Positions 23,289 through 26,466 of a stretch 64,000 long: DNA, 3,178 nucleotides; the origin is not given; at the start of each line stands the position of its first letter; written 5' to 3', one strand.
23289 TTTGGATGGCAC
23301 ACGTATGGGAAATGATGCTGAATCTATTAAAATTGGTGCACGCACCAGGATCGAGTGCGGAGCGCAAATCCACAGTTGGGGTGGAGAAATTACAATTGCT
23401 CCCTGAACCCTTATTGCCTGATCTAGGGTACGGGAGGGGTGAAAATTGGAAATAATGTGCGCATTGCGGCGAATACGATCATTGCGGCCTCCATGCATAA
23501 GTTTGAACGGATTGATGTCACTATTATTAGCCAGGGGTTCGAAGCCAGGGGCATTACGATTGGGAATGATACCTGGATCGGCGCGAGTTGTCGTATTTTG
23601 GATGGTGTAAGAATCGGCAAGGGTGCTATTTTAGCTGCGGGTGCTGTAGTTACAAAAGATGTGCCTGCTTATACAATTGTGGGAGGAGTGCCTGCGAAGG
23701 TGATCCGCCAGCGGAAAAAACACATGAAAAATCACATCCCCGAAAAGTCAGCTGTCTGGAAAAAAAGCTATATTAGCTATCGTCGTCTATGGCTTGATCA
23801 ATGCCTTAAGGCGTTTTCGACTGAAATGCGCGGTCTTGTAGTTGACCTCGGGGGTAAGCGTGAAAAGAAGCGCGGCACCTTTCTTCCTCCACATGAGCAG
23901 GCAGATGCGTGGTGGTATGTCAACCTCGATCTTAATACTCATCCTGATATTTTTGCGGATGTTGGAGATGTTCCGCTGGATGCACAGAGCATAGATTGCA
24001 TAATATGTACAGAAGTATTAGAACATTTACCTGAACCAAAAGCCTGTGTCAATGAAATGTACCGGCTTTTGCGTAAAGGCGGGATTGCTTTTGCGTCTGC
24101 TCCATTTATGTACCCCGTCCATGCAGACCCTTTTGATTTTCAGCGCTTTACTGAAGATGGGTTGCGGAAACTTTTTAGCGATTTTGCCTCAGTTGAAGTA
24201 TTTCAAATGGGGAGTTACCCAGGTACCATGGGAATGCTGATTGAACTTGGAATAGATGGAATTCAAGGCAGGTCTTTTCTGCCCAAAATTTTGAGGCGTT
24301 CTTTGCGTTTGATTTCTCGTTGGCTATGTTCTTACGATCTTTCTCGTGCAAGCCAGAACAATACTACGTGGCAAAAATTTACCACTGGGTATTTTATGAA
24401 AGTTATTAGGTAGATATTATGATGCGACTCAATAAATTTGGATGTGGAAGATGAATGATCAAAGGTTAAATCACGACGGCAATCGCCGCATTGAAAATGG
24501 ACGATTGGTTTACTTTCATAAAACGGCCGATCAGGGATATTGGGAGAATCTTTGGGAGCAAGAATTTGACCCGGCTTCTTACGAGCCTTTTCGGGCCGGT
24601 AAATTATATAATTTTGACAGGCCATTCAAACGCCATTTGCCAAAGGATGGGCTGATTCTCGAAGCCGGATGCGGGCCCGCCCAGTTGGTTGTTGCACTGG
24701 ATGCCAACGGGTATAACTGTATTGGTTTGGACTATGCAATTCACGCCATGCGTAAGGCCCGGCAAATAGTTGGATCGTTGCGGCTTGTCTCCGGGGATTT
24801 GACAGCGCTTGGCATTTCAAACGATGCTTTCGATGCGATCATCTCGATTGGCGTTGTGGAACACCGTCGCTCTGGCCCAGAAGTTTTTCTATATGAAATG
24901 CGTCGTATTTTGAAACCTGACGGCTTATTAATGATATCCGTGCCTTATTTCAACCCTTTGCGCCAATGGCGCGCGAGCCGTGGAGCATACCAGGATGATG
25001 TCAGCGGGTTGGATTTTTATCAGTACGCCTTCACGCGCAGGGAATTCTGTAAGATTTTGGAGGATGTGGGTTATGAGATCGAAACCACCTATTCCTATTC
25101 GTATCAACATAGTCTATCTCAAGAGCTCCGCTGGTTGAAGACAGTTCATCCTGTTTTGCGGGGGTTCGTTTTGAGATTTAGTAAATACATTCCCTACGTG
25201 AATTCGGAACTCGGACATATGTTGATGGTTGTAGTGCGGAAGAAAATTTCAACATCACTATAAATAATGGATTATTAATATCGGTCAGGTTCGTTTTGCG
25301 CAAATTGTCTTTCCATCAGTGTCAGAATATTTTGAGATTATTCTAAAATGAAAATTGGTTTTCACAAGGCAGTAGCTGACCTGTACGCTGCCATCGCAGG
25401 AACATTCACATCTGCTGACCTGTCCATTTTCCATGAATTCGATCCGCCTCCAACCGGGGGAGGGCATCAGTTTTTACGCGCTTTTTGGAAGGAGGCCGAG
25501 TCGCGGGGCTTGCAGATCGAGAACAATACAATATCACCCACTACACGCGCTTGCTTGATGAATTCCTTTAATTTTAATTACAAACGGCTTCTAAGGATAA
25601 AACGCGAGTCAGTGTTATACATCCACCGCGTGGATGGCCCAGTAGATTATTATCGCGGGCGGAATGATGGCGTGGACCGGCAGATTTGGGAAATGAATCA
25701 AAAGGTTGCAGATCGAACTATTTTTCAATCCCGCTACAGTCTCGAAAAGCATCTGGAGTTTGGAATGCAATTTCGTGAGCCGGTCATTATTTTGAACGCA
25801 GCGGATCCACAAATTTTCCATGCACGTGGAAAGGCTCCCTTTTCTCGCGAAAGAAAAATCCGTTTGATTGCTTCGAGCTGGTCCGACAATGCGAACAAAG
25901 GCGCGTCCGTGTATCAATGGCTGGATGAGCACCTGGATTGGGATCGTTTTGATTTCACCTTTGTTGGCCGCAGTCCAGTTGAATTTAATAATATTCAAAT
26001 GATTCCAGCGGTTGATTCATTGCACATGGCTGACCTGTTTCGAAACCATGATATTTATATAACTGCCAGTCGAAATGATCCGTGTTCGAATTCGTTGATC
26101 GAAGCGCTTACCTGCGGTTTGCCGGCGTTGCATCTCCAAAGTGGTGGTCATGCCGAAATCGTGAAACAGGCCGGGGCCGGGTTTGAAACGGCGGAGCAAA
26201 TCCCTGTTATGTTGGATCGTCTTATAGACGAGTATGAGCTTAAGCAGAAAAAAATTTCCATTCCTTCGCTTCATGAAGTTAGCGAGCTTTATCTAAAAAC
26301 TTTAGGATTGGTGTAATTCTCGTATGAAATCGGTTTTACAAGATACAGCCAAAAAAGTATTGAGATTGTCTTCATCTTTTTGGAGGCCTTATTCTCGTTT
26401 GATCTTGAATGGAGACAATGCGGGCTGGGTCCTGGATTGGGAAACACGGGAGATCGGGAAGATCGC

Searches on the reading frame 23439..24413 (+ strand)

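Call 67: search_protein_families(library=pfam, proteins=[window:23439-24413:+], max_evalue=0.00001)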
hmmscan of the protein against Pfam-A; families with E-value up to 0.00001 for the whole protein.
window:23439-24413:+ (324 aa): 7 families
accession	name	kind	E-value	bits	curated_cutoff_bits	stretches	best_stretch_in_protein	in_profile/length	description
PF00132.30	Hexapep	-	1.5e-12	47.1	27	1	38-73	1-36/36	Bacterial transferase hexapeptide (six repeats)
PF08241.18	Methyltransf_11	-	8.5e-11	42.8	21.2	1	173-218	49-94/95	Methyltransferase domain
PF14602.12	Hexapep_2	-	2.1e-08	34.2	27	1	39-73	2-34/34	Hexapeptide repeat of succinyl-transferase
PF13489.12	Methyltransf_23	-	8.1e-07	29.4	27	1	159-222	46-119/164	Methyltransferase domain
PF08242.18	Methyltransf_12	-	1.5e-06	29.3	30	1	179-216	64-97/98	Methyltransferase domain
PF13847.12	Methyltransf_31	-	3.4e-06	27.3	27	1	173-220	61-110/145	Methyltransferase domain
PF13649.12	Methyltransf_25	-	4.3e-06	27.8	27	1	173-215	53-97/97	Methyltransferase domain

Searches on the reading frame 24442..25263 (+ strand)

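Call 67: search_protein_families(library=pfam, proteins=[window:24442-25263:+], max_evalue=0.00001)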
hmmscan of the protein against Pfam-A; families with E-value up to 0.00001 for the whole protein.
window:24442-25263:+ (273 aa): 5 families
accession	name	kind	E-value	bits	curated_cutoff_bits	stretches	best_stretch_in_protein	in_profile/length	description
PF08241.18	Methyltransf_11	-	3.6e-15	56.8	21.2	1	73-165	1-95/95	Methyltransferase domain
PF13489.12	Methyltransf_23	-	4e-14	53.1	27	1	66-215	20-163/164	Methyltransferase domain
PF13649.12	Methyltransf_25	-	4.1e-13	50.3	27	1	72-161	1-97/97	Methyltransferase domain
PF08242.18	Methyltransf_12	-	1.3e-09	39.1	30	1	73-163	1-98/98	Methyltransferase domain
PF13847.12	Methyltransf_31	-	2.5e-08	34.2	27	1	72-169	7-113/145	Methyltransferase domain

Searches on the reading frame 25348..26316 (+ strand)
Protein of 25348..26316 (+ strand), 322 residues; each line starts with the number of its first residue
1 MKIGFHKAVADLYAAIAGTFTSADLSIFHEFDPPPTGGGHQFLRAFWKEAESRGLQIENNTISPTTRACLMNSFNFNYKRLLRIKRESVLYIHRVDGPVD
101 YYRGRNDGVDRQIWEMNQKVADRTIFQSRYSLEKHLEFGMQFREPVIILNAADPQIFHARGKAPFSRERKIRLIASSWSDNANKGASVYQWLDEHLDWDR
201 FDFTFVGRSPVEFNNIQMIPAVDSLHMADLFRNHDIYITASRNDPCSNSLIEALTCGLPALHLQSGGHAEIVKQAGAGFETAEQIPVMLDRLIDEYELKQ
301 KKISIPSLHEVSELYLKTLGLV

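Call 67: search_protein_families(library=pfam, proteins=[window:25348-26316:+], max_evalue=0.00001)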
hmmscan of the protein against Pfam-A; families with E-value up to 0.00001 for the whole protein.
window:25348-26316:+ (322 aa): 2 families
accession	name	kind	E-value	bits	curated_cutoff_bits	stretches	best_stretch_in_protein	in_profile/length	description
PF00534.26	Glycos_transf_1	-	6.6e-09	36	26.4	1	214-301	73-160/172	Glycosyl transferases group 1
PF13692.12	Glyco_trans_1_4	-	5.3e-07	30.4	27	1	214-279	59-122/142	Glycosyl transferases group 1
